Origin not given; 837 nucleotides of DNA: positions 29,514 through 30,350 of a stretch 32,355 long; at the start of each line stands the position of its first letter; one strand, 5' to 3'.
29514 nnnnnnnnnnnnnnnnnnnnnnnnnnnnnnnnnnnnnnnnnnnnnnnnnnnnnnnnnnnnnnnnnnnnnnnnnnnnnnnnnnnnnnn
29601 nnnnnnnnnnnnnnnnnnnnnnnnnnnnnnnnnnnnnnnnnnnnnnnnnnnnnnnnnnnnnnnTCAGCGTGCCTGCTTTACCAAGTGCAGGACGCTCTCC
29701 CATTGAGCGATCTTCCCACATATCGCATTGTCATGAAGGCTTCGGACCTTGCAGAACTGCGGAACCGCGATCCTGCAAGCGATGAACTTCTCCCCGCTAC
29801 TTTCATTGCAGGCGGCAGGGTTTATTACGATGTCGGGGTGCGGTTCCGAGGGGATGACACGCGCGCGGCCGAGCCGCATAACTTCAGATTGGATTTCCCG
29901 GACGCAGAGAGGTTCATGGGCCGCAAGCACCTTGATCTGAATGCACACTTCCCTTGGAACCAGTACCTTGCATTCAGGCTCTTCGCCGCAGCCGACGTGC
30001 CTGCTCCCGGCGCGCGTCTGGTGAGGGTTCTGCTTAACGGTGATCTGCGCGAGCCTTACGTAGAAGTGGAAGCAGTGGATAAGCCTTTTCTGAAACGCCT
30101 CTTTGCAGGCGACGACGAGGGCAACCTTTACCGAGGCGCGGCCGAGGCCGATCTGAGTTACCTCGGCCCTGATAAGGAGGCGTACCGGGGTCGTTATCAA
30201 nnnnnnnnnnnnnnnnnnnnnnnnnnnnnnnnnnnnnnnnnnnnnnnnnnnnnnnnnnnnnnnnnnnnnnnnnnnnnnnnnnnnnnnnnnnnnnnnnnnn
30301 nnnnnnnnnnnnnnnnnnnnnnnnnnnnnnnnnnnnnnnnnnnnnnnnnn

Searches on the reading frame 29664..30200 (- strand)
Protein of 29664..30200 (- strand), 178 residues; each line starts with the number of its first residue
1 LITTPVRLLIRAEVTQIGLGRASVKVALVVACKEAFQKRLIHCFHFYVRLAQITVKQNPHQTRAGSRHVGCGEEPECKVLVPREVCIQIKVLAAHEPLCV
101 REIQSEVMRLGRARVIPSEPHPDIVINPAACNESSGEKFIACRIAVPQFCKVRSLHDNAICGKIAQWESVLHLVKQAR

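Call 15: search_protein_families(library=pfam, proteins=[window:29664-30200:-], max_evalue=0.01)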
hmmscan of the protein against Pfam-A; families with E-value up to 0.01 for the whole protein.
window:29664-30200:- (178 aa): 1 family
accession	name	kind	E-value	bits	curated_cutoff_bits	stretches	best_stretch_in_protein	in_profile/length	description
PF01396.24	Zn_ribbon_Top1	-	0.0076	16.5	32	0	61-82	15-35/39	Topoisomerase DNA binding C4 zinc finger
